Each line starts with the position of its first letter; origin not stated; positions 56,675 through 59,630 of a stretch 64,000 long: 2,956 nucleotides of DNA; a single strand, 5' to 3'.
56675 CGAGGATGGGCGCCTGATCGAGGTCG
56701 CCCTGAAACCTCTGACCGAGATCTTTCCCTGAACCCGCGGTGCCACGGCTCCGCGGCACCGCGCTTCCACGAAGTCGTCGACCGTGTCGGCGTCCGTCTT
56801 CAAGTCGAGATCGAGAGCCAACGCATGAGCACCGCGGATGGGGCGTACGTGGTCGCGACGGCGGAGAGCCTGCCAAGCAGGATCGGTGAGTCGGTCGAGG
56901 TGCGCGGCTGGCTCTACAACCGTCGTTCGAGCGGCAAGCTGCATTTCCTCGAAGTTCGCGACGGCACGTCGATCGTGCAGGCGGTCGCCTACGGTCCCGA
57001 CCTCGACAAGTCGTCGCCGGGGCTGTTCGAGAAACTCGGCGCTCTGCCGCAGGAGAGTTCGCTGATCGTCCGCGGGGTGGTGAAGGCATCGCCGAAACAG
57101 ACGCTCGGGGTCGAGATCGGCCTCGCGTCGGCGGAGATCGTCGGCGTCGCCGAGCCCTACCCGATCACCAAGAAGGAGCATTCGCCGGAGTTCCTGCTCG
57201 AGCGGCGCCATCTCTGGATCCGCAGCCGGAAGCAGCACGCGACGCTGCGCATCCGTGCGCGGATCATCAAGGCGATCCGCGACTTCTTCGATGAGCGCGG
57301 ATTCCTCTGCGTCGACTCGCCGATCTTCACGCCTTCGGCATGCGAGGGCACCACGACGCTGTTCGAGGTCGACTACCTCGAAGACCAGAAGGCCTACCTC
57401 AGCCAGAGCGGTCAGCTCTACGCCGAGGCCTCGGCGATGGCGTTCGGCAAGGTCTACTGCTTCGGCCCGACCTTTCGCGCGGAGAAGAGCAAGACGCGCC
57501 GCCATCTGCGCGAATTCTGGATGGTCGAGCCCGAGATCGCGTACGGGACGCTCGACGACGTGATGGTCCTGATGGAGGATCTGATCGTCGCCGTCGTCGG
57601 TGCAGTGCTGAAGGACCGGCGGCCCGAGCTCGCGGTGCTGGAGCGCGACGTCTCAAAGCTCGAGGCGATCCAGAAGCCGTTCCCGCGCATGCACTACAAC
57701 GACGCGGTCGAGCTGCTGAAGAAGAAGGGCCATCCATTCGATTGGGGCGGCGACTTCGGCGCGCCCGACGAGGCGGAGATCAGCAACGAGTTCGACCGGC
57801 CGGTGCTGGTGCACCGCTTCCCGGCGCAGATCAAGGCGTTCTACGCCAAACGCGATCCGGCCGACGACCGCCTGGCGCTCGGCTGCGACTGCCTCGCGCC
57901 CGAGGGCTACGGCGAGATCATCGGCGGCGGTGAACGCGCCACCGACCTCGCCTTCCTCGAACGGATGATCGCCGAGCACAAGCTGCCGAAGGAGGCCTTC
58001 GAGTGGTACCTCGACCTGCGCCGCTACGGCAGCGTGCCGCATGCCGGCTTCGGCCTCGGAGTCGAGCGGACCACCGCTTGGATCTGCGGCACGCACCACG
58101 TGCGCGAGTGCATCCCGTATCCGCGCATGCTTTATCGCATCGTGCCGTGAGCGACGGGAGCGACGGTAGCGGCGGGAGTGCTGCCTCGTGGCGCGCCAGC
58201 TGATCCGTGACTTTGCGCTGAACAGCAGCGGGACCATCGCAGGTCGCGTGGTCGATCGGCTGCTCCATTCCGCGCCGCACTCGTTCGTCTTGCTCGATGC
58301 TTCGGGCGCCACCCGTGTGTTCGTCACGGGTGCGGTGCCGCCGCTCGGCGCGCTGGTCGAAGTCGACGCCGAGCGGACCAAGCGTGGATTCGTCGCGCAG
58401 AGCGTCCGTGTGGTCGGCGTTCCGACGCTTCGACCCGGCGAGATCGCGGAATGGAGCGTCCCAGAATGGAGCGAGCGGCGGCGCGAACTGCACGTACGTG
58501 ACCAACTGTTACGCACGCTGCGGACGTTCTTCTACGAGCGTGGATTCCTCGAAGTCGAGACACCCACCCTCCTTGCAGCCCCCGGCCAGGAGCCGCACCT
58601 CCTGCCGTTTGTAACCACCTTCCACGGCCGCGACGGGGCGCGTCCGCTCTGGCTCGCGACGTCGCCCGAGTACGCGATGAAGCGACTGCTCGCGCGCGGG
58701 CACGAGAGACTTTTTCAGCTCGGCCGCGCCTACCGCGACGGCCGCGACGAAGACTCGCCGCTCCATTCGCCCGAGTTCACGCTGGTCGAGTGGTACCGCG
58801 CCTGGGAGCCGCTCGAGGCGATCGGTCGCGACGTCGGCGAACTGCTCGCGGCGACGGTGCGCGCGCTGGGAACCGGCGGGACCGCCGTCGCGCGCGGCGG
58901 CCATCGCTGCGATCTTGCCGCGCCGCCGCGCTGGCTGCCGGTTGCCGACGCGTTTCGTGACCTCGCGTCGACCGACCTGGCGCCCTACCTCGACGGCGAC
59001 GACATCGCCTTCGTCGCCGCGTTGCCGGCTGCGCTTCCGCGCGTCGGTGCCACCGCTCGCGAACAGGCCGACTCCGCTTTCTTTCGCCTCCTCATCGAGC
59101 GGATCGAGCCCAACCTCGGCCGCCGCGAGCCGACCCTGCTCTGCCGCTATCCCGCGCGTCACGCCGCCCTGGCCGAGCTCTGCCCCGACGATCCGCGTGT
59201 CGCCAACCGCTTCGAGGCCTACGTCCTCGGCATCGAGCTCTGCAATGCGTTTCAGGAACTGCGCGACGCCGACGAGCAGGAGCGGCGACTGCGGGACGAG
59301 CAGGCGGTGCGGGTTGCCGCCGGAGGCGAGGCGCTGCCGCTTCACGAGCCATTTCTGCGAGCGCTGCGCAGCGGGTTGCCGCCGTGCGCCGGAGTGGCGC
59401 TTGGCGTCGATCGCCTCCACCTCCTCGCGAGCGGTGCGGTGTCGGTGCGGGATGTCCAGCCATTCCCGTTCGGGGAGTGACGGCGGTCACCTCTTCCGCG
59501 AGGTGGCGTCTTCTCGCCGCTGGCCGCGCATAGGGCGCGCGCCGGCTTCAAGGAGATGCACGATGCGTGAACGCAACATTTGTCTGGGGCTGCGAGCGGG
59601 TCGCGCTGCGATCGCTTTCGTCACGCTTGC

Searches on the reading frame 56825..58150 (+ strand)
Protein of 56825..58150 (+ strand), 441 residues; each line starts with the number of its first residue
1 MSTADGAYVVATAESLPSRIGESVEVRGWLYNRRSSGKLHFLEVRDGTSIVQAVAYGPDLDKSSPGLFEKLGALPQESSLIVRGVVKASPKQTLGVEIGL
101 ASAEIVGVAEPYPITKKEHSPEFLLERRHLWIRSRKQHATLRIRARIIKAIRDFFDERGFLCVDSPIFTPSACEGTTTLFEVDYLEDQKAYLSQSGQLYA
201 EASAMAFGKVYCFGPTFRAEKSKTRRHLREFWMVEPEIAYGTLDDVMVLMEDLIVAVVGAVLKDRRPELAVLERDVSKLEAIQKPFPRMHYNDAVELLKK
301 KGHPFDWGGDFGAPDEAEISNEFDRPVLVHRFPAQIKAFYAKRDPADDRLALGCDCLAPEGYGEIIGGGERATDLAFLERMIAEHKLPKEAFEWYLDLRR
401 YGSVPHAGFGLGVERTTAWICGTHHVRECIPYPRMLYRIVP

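Call 87: search_protein_families(library=pfam, proteins=[window:56825-58150:+], max_evalue=0.001)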
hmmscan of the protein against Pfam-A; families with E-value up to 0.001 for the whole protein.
window:56825-58150:+ (441 aa): 2 families
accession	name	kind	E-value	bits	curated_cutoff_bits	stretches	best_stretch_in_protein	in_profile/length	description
PF00152.25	tRNA-synt_2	-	1.4e-70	238.3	25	1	122-435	3-307/308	tRNA synthetases class II (D, K and N)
PF01336.31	tRNA_anti-codon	-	8.4e-11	42.1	27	1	24-92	1-63/75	OB-fold nucleic acid binding domain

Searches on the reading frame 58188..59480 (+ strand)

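Call 87: search_protein_families(library=pfam, proteins=[window:58188-59480:+], max_evalue=0.001)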
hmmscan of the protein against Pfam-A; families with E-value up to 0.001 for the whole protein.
window:58188-59480:+ (430 aa): 1 family
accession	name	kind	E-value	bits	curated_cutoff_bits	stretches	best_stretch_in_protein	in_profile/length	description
PF00152.25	tRNA-synt_2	-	2e-40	139.2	25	1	97-427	18-305/308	tRNA synthetases class II (D, K and N)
